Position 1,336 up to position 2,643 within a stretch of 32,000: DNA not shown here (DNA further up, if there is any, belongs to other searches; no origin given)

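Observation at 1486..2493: Synonymous-codon style flips mid-gene in ATPase paralog 1 (NNT/NNG to NNA/NNC near 1900)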

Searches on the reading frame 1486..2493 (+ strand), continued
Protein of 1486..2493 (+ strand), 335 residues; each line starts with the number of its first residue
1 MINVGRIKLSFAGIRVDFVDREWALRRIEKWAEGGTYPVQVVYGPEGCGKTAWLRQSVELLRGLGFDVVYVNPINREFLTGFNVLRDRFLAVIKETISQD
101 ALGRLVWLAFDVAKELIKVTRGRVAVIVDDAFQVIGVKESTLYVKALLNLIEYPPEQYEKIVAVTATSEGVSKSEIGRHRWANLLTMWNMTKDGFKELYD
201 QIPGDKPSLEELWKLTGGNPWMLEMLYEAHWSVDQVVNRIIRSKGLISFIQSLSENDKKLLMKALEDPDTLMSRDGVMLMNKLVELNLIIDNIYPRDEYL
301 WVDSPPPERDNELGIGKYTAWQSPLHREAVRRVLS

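Call 44: find_encoding_contigs(protein=P0002, flank=10000, max_places=3)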
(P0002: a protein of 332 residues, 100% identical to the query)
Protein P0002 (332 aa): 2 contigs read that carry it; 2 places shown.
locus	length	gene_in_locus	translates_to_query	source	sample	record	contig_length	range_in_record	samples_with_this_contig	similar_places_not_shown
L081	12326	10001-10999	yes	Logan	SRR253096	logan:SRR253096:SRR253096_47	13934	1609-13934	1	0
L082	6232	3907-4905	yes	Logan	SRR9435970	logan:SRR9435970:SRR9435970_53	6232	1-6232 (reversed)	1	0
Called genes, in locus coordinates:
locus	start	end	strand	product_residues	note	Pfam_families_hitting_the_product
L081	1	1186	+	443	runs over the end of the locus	PF00202:Aminotran_3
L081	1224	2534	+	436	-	PF00083:Sugar_tr, PF07690:MFS_1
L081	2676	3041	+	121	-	-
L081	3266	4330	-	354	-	PF04055:Radical_SAM, PF19288:CofH_C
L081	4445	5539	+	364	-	PF04055:Radical_SAM, PF19288:CofH_C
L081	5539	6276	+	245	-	PF02621:VitK2_biosynth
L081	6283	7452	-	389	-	PF01370:Epimerase, PF04321:RmlD_sub_bind (weak), PF16363:GDP_Man_Dehyd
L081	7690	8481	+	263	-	PF01946:Thi4, PF00890:FAD_binding_2 (weak), PF01266:DAO, PF01494:FAD_binding_3 (weak), PF07992:Pyr_redox_2 (weak), PF12831:FAD_oxidored, PF13450:NAD_binding_8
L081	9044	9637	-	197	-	PF03104:DNA_pol_B_exo1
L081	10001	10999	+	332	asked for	PF01637:ATPase_2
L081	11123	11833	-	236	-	PF04967:HTH_10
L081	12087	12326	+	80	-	?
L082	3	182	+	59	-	?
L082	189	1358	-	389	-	PF01370:Epimerase, PF04321:RmlD_sub_bind (weak), PF16363:GDP_Man_Dehyd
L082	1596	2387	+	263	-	PF01946:Thi4, PF00890:FAD_binding_2 (weak), PF01266:DAO, PF01494:FAD_binding_3 (weak), PF07992:Pyr_redox_2 (weak), PF12831:FAD_oxidored, PF13450:NAD_binding_8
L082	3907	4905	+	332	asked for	PF01637:ATPase_2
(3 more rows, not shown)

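Call 50: find_homologous_proteins(query=L029:880-2466:-)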
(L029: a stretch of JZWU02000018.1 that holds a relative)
Query L029:880-2466:- (529 aa): 289 proteins with E <= 0.001 among 8000 candidates; the best 120 are listed.
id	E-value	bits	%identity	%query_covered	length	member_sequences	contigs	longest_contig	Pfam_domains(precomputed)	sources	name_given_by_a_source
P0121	0.0e+0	1124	100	99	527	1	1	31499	PF13520.13,PF00324.28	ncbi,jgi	ncbi:MAG: APC family permease [Vulcanisaeta sp. AZ3]|jgi:amino acid transporter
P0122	1.0e-259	881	74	99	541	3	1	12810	PF13520.13,PF00324.28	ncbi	ncbi:MAG: APC family permease [Thermoplasmata archaeon]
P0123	1.0e-252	858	72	99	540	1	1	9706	PF13520.13,PF00324.28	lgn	-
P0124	3.6e-250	849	72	99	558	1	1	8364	PF13520.13,PF00324.28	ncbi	-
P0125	5.7e-250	849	74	98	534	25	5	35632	PF13520.13,PF00324.28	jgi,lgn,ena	-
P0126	1.5e-247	841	71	99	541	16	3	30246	PF13520.13,PF00324.28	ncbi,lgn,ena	-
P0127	7.3e-247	838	71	99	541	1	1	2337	PF13520.13,PF00324.28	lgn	-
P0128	9.3e-247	838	72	98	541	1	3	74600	PF13520.13,PF00324.28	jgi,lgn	-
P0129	4.5e-246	836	71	99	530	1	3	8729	PF13520.13,PF00324.28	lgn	-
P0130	2.0e-245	834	72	99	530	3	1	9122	PF13520.13,PF00324.28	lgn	-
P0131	3.3e-243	826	70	97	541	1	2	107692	PF13520.13,PF00324.28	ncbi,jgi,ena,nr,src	ncbi:MAG TPA: APC family permease [Thermoplasmataceae archaeon]|nr:APC family permease [Thermoplasma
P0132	6.6e-243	825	70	98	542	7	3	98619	PF13520.13,PF00324.28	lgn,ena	-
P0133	1.7e-242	824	71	99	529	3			PF13520.13,PF00324.28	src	-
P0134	8.7e-242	822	68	100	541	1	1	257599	PF13520.13,PF00324.28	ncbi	-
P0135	5.0e-241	819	69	98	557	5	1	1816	PF13520.13,PF00324.28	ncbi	ncbi:MAG: APC family permease [Thermoplasmata archaeon]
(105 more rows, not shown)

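Call 51: find_encoding_contigs(protein=P0122, flank=6000, max_places=1)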
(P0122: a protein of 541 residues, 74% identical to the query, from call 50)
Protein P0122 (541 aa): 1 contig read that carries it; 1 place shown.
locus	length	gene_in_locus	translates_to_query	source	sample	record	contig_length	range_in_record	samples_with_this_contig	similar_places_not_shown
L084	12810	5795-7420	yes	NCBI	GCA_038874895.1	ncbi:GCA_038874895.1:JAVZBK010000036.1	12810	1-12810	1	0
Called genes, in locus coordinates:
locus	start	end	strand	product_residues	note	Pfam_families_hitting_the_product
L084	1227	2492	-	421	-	PF01266:DAO, PF01946:Thi4 (weak), PF07992:Pyr_redox_2 (faint), PF13450:NAD_binding_8 (faint)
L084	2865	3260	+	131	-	-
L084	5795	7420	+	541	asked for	PF13520:AA_permease_2, PF00324:AA_permease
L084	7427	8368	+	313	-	PF02423:OCD_Mu_crystall, PF01488:Shikimate_DH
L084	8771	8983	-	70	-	-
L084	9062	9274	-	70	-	PF13565:HTH_32, PF13592:HTH_33 (weak)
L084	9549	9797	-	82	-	-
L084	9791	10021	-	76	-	-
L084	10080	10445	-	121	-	-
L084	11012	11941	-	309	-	PF01266:DAO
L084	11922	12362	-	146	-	PF01266:DAO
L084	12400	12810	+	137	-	?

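Call 52: find_encoding_contigs(protein=P0125, flank=10000, max_places=1)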
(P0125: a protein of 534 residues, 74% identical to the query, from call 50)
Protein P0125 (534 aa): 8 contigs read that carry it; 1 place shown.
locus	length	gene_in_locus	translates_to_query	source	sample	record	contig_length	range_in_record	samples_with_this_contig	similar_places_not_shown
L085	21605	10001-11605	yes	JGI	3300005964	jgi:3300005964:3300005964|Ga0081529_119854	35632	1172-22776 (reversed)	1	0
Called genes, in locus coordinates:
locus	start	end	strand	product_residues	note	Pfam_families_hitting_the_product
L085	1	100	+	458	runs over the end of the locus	PF01909:NTP_transf_2, PF09249:tRNA_NucTransf2, PF21133:CAA_C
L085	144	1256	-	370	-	-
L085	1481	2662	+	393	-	PF01926:MMR_HSR1, PF02421:FeoB_N (faint), PF08438:YGR210-like_G4, PF02824:TGS (weak)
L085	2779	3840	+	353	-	PF00152:tRNA-synt_2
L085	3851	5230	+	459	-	PF01645:Glu_synthase, PF01070:FMN_dh, PF03060:NMO (weak)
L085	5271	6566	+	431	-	PF00464:SHMT, PF01212:Beta_elim_lyase (weak), PF00155:Aminotran_1_2 (weak), PF00266:Aminotran_5 (weak)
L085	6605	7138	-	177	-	-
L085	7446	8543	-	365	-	PF13506:Glyco_transf_21, PF00535:Glycos_transf_2, PF13641:Glyco_tranf_2_3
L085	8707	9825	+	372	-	PF00890:FAD_binding_2, PF01266:DAO, PF01494:FAD_binding_3 (faint), PF01946:Thi4 (weak), PF03486:HI0933_like (faint), PF07992:Pyr_redox_2 (weak), PF12831:FAD_oxidored (weak), PF13450:NAD_binding_8 (weak)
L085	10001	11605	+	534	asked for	PF13520:AA_permease_2, PF00324:AA_permease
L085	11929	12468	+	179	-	PF01864:CarS-like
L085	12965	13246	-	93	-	-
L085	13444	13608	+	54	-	-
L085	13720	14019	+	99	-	PF01248:Ribosomal_L7Ae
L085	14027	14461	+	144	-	PF07650:KH_2, PF26594:KH_NusA_2nd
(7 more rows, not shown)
